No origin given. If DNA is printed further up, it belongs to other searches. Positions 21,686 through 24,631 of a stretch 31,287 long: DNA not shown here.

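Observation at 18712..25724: Cluster of an ACP/acyl-AMP-ligase/acyltransferase fusion, a GH17-GT2 glucan synthase and an OpgC-like acyltransferase. This is a candidate pathway for an acylated periplasmic beta-glucan or glycolipid.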

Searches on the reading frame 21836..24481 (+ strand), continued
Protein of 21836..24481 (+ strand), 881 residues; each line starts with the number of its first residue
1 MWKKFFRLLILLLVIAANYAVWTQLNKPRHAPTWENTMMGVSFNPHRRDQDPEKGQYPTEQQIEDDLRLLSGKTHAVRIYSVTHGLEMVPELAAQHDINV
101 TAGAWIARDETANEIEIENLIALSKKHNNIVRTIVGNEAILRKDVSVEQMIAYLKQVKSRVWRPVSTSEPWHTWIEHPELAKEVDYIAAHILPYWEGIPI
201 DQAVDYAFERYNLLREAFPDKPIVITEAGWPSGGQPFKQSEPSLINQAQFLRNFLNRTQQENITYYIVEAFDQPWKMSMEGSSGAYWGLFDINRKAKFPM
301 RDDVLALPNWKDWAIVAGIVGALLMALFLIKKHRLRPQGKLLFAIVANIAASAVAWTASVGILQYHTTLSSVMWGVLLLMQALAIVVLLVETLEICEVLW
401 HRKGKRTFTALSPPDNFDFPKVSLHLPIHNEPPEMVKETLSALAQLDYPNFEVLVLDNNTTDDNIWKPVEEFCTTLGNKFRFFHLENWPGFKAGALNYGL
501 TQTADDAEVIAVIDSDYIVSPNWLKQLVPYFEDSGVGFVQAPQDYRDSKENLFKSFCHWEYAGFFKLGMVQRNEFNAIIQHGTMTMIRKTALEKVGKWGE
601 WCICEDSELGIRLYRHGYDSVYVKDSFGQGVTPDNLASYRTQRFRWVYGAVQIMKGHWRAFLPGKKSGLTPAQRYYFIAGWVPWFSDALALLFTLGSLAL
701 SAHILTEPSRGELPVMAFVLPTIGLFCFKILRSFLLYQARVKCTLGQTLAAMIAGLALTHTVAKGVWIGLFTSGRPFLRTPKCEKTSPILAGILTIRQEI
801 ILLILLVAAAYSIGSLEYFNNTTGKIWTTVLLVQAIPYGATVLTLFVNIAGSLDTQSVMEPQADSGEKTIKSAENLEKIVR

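Call 72: search_protein_families(library=pfam, proteins=[L087:9250-10950:-, L171:9396-10583:-], max_evalue=0.01)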
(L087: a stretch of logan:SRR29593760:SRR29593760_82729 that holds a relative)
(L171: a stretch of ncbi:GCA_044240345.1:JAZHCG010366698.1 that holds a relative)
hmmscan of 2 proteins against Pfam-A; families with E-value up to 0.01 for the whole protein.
L087:9250-10950:- (566 aa): 1 family
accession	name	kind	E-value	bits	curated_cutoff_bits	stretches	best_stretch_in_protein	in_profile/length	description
PF00332.24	Glyco_hydro_17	-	1.2e-05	25.6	28.2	1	223-298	225-301/306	Glycosyl hydrolases family 17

L171:9396-10583:- (395 aa): 0 families
